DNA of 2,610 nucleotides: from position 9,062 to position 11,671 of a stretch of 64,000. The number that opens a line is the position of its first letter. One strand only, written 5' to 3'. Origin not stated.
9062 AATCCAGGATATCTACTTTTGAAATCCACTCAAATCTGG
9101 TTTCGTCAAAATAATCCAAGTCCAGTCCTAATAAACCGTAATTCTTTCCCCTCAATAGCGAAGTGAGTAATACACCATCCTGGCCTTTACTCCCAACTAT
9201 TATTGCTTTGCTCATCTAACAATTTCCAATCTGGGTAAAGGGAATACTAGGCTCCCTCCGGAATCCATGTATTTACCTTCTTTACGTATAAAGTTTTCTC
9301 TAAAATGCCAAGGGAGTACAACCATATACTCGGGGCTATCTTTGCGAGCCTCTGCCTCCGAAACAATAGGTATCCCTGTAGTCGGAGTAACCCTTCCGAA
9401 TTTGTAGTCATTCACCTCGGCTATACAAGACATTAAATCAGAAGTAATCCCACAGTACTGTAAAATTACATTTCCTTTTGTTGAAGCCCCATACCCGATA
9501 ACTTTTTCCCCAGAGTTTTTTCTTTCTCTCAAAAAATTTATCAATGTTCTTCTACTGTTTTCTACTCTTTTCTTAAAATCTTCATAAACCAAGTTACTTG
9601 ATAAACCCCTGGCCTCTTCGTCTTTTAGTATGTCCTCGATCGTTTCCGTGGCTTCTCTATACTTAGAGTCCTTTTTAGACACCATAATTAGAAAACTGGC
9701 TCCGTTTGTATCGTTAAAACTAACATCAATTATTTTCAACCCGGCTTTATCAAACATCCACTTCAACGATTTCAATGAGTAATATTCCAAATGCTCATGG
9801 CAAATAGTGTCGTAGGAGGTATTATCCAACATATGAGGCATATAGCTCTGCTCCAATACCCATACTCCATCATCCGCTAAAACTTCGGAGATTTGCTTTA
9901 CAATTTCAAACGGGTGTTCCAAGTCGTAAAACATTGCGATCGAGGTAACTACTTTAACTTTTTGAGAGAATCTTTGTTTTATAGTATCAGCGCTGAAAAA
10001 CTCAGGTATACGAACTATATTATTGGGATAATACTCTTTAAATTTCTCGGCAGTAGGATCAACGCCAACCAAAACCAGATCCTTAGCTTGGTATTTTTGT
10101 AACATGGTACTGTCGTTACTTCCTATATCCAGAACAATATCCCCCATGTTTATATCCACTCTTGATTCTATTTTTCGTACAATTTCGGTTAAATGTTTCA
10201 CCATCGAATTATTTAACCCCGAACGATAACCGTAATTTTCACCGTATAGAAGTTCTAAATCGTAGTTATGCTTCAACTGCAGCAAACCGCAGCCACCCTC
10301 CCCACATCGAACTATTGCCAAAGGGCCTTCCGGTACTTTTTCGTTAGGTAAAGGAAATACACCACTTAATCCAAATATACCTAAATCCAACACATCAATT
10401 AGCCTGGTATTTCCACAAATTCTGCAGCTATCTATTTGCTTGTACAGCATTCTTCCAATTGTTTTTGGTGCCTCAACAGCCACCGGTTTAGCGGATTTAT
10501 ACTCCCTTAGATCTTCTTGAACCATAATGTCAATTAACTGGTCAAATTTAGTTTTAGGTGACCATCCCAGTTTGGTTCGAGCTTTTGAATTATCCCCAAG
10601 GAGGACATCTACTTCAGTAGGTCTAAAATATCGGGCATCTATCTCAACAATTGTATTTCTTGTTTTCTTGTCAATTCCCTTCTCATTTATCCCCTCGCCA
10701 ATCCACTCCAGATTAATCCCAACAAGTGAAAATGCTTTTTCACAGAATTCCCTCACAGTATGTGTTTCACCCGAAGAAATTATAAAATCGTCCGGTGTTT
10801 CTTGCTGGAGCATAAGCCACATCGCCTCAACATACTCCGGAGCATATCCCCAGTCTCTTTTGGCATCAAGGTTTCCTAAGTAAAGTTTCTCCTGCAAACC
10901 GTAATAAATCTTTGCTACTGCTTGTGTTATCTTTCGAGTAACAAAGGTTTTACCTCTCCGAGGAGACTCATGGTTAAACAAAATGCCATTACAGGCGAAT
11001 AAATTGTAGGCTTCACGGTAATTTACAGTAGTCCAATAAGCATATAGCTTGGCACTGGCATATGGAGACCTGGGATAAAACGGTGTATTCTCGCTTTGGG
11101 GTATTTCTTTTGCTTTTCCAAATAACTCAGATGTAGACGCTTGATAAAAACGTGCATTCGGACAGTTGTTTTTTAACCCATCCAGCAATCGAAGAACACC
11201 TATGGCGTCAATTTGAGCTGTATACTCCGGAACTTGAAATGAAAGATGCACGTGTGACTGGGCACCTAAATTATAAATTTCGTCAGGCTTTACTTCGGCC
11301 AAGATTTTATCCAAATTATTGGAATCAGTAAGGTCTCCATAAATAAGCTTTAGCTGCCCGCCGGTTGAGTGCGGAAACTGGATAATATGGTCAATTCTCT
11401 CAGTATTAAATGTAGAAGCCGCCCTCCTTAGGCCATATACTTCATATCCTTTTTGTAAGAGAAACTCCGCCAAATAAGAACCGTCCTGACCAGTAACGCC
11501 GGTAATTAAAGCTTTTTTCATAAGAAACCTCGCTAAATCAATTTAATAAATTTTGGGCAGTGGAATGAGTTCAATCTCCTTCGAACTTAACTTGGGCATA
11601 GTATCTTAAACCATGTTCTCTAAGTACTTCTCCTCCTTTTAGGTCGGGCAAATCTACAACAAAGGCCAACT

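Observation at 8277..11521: GDP-mannose 4,6-dehydratase fused to a TylC3/TcaB9-type sugar C-methyltransferase, followed by an Rmd-like reductase: predicted pathway to a GDP-linked C-methyl-branched 6-deoxyhexose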

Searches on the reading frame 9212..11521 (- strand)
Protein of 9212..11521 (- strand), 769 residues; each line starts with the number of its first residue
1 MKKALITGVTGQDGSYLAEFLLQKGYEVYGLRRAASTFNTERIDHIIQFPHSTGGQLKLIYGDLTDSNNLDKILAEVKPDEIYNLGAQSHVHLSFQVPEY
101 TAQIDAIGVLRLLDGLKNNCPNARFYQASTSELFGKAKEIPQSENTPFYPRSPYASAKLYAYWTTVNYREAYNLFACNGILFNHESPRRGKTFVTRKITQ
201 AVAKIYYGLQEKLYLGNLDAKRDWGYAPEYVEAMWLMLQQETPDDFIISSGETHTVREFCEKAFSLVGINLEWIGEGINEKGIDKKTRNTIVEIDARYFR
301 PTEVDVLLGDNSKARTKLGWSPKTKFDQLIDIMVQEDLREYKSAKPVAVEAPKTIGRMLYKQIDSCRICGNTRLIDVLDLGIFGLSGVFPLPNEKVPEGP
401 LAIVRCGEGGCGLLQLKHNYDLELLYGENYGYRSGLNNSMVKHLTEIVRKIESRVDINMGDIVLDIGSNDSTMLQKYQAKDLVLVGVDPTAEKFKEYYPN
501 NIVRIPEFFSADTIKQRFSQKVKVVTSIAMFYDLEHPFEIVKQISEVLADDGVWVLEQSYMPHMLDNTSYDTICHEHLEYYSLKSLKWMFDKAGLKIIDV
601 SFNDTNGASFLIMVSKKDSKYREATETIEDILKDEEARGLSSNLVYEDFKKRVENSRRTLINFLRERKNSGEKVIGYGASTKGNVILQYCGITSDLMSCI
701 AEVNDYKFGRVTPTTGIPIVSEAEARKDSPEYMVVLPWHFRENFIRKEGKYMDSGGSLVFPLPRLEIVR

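Call 3: search_protein_families(library=pfam, proteins=[window:9212-11521:-], max_evalue=0.01)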
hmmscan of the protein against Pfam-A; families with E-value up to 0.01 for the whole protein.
window:9212-11521:- (769 aa): 7 families
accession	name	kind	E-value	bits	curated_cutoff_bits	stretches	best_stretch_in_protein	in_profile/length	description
PF16363.11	GDP_Man_Dehyd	-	7.5e-148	492.8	27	1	5-333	1-332/332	GDP-mannose 4,6 dehydratase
PF01370.27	Epimerase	-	6.1e-72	242.3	20.9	1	4-247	1-238/240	NAD dependent epimerase/dehydratase family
PF08484.17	Methyltransf_14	-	4.4e-49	166.8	23.5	1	605-763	2-160/160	C-methyltransferase C-terminal domain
PF13489.12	Methyltransf_23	-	5.1e-15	56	27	1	459-599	22-163/164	Methyltransferase domain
PF08421.16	Methyltransf_13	-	3e-10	40.5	31.3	1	366-426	1-62/62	Putative zinc binding domain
PF04321.23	RmlD_sub_bind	-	1.4e-08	34.6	27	1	3-160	2-131/287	RmlD substrate binding domain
PF08242.18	Methyltransf_12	-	0.00068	20.7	30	1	464-553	1-97/98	Methyltransferase domain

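Call 4: search_protein_families(library=ncbifam, proteins=[window:9212-11521:-], max_evalue=0.01)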
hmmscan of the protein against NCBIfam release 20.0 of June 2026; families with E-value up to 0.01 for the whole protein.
window:9212-11521:- (769 aa): 15 families
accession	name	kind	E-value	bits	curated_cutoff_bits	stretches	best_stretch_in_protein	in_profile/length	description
TIGR01472.1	gmd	equivalog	1.8e-168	560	415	1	2-340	1-341/342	GDP-mannose 4,6-dehydratase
TIGR01181.1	dTDP_gluc_dehyt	equivalog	3.4e-27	95.4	365.1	1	4-338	2-312/321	dTDP-glucose 4,6-dehydratase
TIGR04180.1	EDH_00030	hypoth_equivalog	5.9e-26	91.2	475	1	5-324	2-296/297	NAD-dependent 4,6-dehydratase LegB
TIGR02622.1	CDP_4_6_dhtase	equivalog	3.9e-20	72.3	278.45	1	2-172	5-172/352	CDP-glucose 4,6-dehydratase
TIGR01179.1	galE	equivalog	4.4e-17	61.9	262.3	1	4-172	2-163/332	UDP-glucose 4-epimerase GalE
NF007582.0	PRK10217.1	equivalog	3.8e-10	39.4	698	1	1-339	1-333/355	dTDP-glucose 4,6-dehydratase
NF007490.0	PRK10084.1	subfamily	1.7e-08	33.9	649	1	3-339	2-336/361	dTDP-glucose 4,6-dehydratase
NF007956.0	PRK10675.1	subfamily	3.4e-07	29.7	394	1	3-160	2-155/338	UDP-glucose 4-epimerase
NF011728.1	PRK15181.1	equivalog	5.4e-06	25.6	760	1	2-184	16-195/348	Vi polysaccharide biosynthesis UDP-N-acetylglucosaminuronic acid C-4 epimerase TviC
NF041015.1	UDPsulfquin_syn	equivalog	8.7e-06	24.9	575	1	3-136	2-150/384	UDP-sulfoquinovose synthase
NF043036.1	ErythonDh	equivalog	4.3e-05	22.9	325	1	3-160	2-155/321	D-erythronate dehydrogenase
TIGR01214.1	rmlD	equivalog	0.00012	21.2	224.05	1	4-167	2-137/285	dTDP-4-dehydrorhamnose reductase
TIGR00452.1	TIGR00452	equivalog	0.002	17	275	1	460-561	118-224/316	tRNA 5-methoxyuridine(34)/uridine 5-oxyacetic acid(34) synthase CmoB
TIGR03466.1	HpnA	hypoth_equivalog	0.003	16.5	367.65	1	3-77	2-65/327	hopanoid-associated sugar epimerase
NF047420.2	EF_P_mod_YmfI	equivalog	0.0071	16.1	238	0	4-93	2-88/236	elongation factor P 5-aminopentanone reductase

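Call 7: find_homologous_proteins(query=window:9212-11521:-, max_evalue=1e-10)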
Query window:9212-11521:- (769 aa): 6045 proteins with E <= 1e-10 among 8000 candidates; the best 120 are listed.
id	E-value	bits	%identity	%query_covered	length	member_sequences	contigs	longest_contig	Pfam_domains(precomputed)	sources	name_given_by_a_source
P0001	0.0e+0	1384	100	78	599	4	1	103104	PF13489.13,PF08421.17,PF04321.24,PF16363.12,PF01370.28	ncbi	ncbi:GDP-mannose 4,6-dehydratase, partial [candidate division WWE3 bacterium RIFOXYD1_FULL_40_11]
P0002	0.0e+0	1117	62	100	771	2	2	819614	PF13489.13,PF08421.17,PF04321.24,PF16363.12,PF08484.18,PF01370.28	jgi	jgi:GDPmannose 4,6-dehydratase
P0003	0.0e+0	1062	60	100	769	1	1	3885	PF13489.13,PF08421.17,PF04321.24,PF16363.12,PF02719.22,PF08484.18,PF01370.28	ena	-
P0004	0.0e+0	1054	59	100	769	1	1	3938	PF13489.13,PF08421.17,PF04321.24,PF16363.12,PF08484.18,PF01370.28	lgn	-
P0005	0.0e+0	1054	58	100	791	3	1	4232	PF13489.13,PF08421.17,PF04321.24,PF16363.12,PF02719.22,PF08484.18,PF01370.28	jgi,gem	-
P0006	0.0e+0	1038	57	100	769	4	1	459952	PF13489.13,PF08421.17,PF04321.24,PF16363.12,PF08484.18,PF01370.28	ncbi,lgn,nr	ncbi:GDP-mannose 4,6-dehydratase [Patescibacteria group bacterium]|nr:GDP-mannose 4,6-dehydratase [P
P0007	5.5e-275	932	54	100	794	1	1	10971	PF13489.13,PF08421.17,PF04321.24,PF16363.12,PF08484.18,PF01370.28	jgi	-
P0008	6.0e-270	916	52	100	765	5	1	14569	PF13489.13,PF08421.17,PF16363.12,PF08484.18,PF01370.28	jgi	jgi:GDP-mannose 4,6-dehydratase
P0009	2.4e-269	914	52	100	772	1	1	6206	PF13489.13,PF08421.17,PF16363.12,PF08484.18,PF01370.28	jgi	jgi:GDPmannose 4,6-dehydratase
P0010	3.0e-269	913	52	100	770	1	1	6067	PF13489.13,PF08421.17,PF16363.12,PF08484.18,PF01370.28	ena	-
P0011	1.4e-268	911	52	100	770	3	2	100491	PF13489.13,PF08421.17,PF16363.12,PF08484.18,PF01370.28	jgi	jgi:GDP-mannose 4,6-dehydratase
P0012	2.1e-268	910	53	100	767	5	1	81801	PF13489.13,PF08421.17,PF16363.12,PF08484.18,PF01370.28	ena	-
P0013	4.6e-268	909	52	100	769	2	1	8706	PF13489.13,PF08421.17,PF16363.12,PF08484.18,PF08242.19,PF01370.28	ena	-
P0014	3.5e-267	906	51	100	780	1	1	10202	PF13489.13,PF08421.17,PF04321.24,PF16363.12,PF08484.18,PF01370.28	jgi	jgi:GDP-mannose 4,6-dehydratase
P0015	1.6e-266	904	51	100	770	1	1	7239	PF13489.13,PF08421.17,PF16363.12,PF08484.18,PF01370.28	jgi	jgi:GDPmannose 4,6-dehydratase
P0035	2.7e-247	841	48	53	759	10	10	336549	PF13489.13,PF08421.17,PF04321.24,PF16363.12,PF05368.20,PF07993.19,PF08484.18,PF01370.28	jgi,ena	-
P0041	7.4e-227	773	47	100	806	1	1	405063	PF13489.13,PF08421.17,PF04321.24,PF16363.12,PF05368.20,PF08484.18,PF01370.28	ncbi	-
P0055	2.0e-199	682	43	100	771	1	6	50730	PF13489.13,PF08421.17,PF04321.24,PF16363.12,PF08484.18,PF08241.19,PF08242.19,PF01370.28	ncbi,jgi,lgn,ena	-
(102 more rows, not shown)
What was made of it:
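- The source is a metagenome-assembled genome (call 7). A 100% identical partial copy exists in a sister assembly (P0001, call 7).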

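Call 18: find_encoding_contigs(protein=P0002, flank=8000, max_places=2)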
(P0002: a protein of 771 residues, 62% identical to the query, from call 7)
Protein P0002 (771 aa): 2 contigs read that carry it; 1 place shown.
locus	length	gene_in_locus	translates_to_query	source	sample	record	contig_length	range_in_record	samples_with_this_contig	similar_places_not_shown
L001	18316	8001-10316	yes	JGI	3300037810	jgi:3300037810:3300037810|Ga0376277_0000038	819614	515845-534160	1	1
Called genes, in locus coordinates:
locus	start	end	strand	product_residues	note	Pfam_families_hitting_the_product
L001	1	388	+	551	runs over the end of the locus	PF02366:PMT, PF13231:PMT_2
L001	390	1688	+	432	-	PF01943:Polysacc_synt, PF13440:Polysacc_synt_3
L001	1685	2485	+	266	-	PF00535:Glycos_transf_2, PF10111:Glyco_tranf_2_2 (weak)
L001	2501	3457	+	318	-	PF01370:Epimerase, PF02719:Polysacc_synt_2 (faint), PF04321:RmlD_sub_bind (weak), PF01073:3Beta_HSD, PF07993:NAD_binding_4 (faint), PF16363:GDP_Man_Dehyd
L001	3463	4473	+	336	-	PF00535:Glycos_transf_2, PF10111:Glyco_tranf_2_2, PF13641:Glyco_tranf_2_3, PF13632:Glyco_trans_2_3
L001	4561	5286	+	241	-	-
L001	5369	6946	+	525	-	PF02310:B12-binding (weak), PF04055:Radical_SAM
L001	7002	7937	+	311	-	PF01370:Epimerase, PF04321:RmlD_sub_bind, PF16363:GDP_Man_Dehyd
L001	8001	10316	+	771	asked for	PF01370:Epimerase, PF04321:RmlD_sub_bind, PF16363:GDP_Man_Dehyd, PF08421:Methyltransf_13, PF13489:Methyltransf_23, PF08484:Methyltransf_14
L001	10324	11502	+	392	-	PF13439:Glyco_transf_4, PF13579:Glyco_trans_4_4 (weak), PF00534:Glycos_transf_1, PF13692:Glyco_trans_1_4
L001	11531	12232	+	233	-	PF13489:Methyltransf_23, PF13847:Methyltransf_31, PF08241:Methyltransf_11, PF08242:Methyltransf_12, PF13649:Methyltransf_25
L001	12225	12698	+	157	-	PF00132:Hexapep, PF14602:Hexapep_2 (weak)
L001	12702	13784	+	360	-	PF13439:Glyco_transf_4, PF13579:Glyco_trans_4_4 (weak), PF20706:GT4-conflict, PF00534:Glycos_transf_1, PF13692:Glyco_trans_1_4, PF13524:Glyco_trans_1_2 (weak)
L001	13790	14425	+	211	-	PF02353:CMAS (weak), PF13489:Methyltransf_23, PF13847:Methyltransf_31, PF08241:Methyltransf_11, PF08242:Methyltransf_12, PF13649:Methyltransf_25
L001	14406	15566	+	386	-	PF20706:GT4-conflict, PF00534:Glycos_transf_1, PF13692:Glyco_trans_1_4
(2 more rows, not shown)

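Call 19: find_encoding_contigs(protein=P0006, flank=8000, max_places=2)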
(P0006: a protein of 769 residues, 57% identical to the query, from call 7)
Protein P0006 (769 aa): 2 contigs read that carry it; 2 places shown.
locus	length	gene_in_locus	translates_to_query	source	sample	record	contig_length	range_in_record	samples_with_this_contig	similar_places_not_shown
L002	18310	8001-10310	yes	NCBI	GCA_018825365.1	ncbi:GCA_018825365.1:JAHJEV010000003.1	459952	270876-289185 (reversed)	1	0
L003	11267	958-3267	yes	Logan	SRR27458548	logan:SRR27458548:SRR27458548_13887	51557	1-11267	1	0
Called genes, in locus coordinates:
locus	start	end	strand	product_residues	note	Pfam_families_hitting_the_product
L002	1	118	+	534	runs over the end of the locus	PF13231:PMT_2 (weak)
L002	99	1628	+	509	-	PF13231:PMT_2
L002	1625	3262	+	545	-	PF13231:PMT_2 (weak)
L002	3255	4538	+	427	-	PF01943:Polysacc_synt, PF13440:Polysacc_synt_3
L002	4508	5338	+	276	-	PF13641:Glyco_tranf_2_3 (weak), PF00535:Glycos_transf_2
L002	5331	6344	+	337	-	PF00535:Glycos_transf_2, PF10111:Glyco_tranf_2_2 (weak), PF13632:Glyco_trans_2_3 (weak)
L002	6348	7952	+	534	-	PF02310:B12-binding, PF04055:Radical_SAM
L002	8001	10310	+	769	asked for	PF01370:Epimerase, PF04321:RmlD_sub_bind, PF16363:GDP_Man_Dehyd, PF08421:Methyltransf_13, PF13489:Methyltransf_23, PF08484:Methyltransf_14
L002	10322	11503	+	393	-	PF13439:Glyco_transf_4, PF00534:Glycos_transf_1, PF13692:Glyco_trans_1_4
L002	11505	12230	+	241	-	PF01209:Ubie_methyltran (weak), PF02353:CMAS (faint), PF13489:Methyltransf_23, PF05175:MTS (weak), PF13847:Methyltransf_31, PF08241:Methyltransf_11, PF08242:Methyltransf_12, PF13649:Methyltransf_25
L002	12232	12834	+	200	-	PF01555:N6_N4_Mtase (faint), PF02353:CMAS (weak), PF13489:Methyltransf_23, PF07021:MetW, PF13847:Methyltransf_31, PF08241:Methyltransf_11, PF08242:Methyltransf_12, PF13649:Methyltransf_25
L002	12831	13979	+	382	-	PF13439:Glyco_transf_4, PF00534:Glycos_transf_1, PF13692:Glyco_trans_1_4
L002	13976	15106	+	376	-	PF13439:Glyco_transf_4 (weak), PF00534:Glycos_transf_1, PF13692:Glyco_trans_1_4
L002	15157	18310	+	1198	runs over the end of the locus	-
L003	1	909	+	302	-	?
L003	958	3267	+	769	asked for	PF01370:Epimerase, PF04321:RmlD_sub_bind, PF16363:GDP_Man_Dehyd, PF08421:Methyltransf_13, PF13489:Methyltransf_23, PF08484:Methyltransf_14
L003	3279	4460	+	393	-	PF13439:Glyco_transf_4, PF00534:Glycos_transf_1, PF13692:Glyco_trans_1_4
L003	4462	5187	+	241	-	PF01209:Ubie_methyltran (weak), PF02353:CMAS (faint), PF13489:Methyltransf_23, PF05175:MTS (weak), PF13847:Methyltransf_31, PF08241:Methyltransf_11, PF08242:Methyltransf_12, PF13649:Methyltransf_25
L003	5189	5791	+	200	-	PF01555:N6_N4_Mtase (faint), PF02353:CMAS (weak), PF13489:Methyltransf_23, PF07021:MetW, PF13847:Methyltransf_31, PF08241:Methyltransf_11, PF08242:Methyltransf_12, PF13649:Methyltransf_25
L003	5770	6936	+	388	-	PF13439:Glyco_transf_4, PF00534:Glycos_transf_1, PF13692:Glyco_trans_1_4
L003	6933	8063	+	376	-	PF13439:Glyco_transf_4 (weak), PF00534:Glycos_transf_1, PF13692:Glyco_trans_1_4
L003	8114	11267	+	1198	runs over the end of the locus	-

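Call 47: find_encoding_contigs(protein=P0011, flank=7000, max_places=1)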
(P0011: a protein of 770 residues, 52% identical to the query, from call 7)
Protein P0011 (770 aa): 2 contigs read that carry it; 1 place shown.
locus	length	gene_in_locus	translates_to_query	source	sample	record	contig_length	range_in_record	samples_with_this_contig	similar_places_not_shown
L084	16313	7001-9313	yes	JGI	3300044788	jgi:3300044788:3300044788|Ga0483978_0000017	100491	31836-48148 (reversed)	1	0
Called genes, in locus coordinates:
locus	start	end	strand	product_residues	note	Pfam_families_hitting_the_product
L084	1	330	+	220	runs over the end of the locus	PF03476:MOSC_N (weak), PF03473:MOSC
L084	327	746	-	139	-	PF00582:Usp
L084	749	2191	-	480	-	PF01566:Nramp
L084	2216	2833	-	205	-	PF04199:Cyclase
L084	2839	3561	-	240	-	PF00487:FA_desaturase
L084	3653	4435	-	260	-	PF03301:Trp_dioxygenase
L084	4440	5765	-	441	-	PF01266:DAO (faint), PF01494:FAD_binding_3, PF13450:NAD_binding_8 (weak)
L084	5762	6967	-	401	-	PF20706:GT4-conflict, PF00534:Glycos_transf_1, PF13692:Glyco_trans_1_4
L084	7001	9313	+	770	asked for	PF01370:Epimerase, PF16363:GDP_Man_Dehyd, PF08421:Methyltransf_13, PF13489:Methyltransf_23, PF08484:Methyltransf_14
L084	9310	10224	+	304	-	PF01370:Epimerase, PF04321:RmlD_sub_bind, PF16363:GDP_Man_Dehyd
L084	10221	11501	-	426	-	PF00266:Aminotran_5, PF22580:KYNU_C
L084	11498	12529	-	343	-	PF04909:Amidohydro_2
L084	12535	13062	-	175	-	PF06052:3-HAO, PF07883:Cupin_2 (weak)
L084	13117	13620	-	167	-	PF00300:His_Phos_1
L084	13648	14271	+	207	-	-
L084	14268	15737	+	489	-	PF04280:Tim44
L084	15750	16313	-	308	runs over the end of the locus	PF00149:Metallophos, PF12850:Metallophos_2 (weak)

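Call 48: find_encoding_contigs(protein=P0041, flank=7000, max_places=1)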
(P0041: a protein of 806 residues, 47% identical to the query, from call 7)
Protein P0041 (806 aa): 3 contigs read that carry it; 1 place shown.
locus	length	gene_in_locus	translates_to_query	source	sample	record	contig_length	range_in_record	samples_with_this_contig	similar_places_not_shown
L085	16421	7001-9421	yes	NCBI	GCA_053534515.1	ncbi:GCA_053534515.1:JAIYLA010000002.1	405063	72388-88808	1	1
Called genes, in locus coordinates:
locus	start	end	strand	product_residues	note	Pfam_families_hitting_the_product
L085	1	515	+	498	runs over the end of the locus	PF02355:SecD_SecF_C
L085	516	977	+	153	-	PF00293:NUDIX (weak)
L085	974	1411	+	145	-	-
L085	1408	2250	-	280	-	-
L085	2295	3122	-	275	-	-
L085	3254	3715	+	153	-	-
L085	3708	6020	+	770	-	PF01073:3Beta_HSD, PF01370:Epimerase, PF16363:GDP_Man_Dehyd, PF07993:NAD_binding_4, PF08421:Methyltransf_13, PF13489:Methyltransf_23, PF08241:Methyltransf_11, PF08242:Methyltransf_12, +4 more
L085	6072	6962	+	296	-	PF01408:GFO_IDH_MocA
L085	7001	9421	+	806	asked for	PF01370:Epimerase, PF04321:RmlD_sub_bind (weak), PF05368:NmrA (weak), PF16363:GDP_Man_Dehyd, PF08421:Methyltransf_13, PF13489:Methyltransf_23, PF08484:Methyltransf_14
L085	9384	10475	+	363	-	PF01041:DegT_DnrJ_EryC1, PF01212:Beta_elim_lyase (weak), PF00266:Aminotran_5 (weak), PF01053:Cys_Met_Meta_PP (weak)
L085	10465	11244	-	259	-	PF13641:Glyco_tranf_2_3 (weak), PF00535:Glycos_transf_2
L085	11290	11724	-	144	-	-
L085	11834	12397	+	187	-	PF00293:NUDIX (faint)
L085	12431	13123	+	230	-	PF01209:Ubie_methyltran (weak), PF05401:NodS (weak), PF13489:Methyltransf_23, PF01728:FtsJ (weak), PF13847:Methyltransf_31, PF08241:Methyltransf_11, PF08242:Methyltransf_12, PF13649:Methyltransf_25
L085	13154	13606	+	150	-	-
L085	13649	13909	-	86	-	PF16367:RRM_7 (weak), PF16842:RRM_occluded (weak), PF00076:RRM_1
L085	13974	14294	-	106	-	-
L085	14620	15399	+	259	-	PF05707:Zot (faint)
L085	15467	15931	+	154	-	PF01625:PMSR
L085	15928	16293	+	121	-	PF01641:SelR, PF24046:At4g08330 (faint)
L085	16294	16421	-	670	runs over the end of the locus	PF04851:ResIII (weak), PF13307:Helicase_C_2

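Call 49: find_encoding_contigs(protein=P0035, flank=7000, max_places=1)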
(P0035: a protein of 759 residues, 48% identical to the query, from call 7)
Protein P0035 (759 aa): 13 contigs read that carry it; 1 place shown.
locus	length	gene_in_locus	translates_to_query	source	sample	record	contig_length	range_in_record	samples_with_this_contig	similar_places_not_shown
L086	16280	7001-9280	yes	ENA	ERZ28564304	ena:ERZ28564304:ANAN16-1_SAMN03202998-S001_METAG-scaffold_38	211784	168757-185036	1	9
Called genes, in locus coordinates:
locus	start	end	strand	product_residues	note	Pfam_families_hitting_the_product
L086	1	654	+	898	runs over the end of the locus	PF02516:STT3, PF21436:STT3-PglB_core (faint)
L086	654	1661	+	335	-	PF00953:Glycos_transf_4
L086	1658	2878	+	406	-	PF01943:Polysacc_synt, PF13440:Polysacc_synt_3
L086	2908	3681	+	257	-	PF00535:Glycos_transf_2, PF13641:Glyco_tranf_2_3 (weak)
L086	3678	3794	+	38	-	-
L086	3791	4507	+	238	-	PF00483:NTP_transferase, PF12804:NTP_transf_3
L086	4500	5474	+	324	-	PF01370:Epimerase, PF02719:Polysacc_synt_2, PF04321:RmlD_sub_bind, PF01073:3Beta_HSD, PF07993:NAD_binding_4, PF13460:NAD_binding_10, PF16363:GDP_Man_Dehyd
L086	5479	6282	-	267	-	PF00535:Glycos_transf_2, PF10111:Glyco_tranf_2_2 (weak), PF13641:Glyco_tranf_2_3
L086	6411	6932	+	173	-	PF00293:NUDIX (faint)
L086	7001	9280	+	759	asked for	PF08421:Methyltransf_13, PF13489:Methyltransf_23, PF08484:Methyltransf_14, PF05368:NmrA (weak), PF01370:Epimerase, PF04321:RmlD_sub_bind, PF07993:NAD_binding_4 (faint), PF16363:GDP_Man_Dehyd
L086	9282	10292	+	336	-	PF01370:Epimerase, PF04321:RmlD_sub_bind, PF16363:GDP_Man_Dehyd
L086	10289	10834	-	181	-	-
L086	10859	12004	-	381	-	PF13439:Glyco_transf_4 (weak), PF00534:Glycos_transf_1, PF13692:Glyco_trans_1_4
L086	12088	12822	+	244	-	-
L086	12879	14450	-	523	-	-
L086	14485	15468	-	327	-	PF01075:Glyco_transf_9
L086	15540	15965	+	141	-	PF05014:Nuc_deoxyrib_tr, PF15891:Nuc_deoxyri_tr2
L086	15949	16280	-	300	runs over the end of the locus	PF00535:Glycos_transf_2, PF13641:Glyco_tranf_2_3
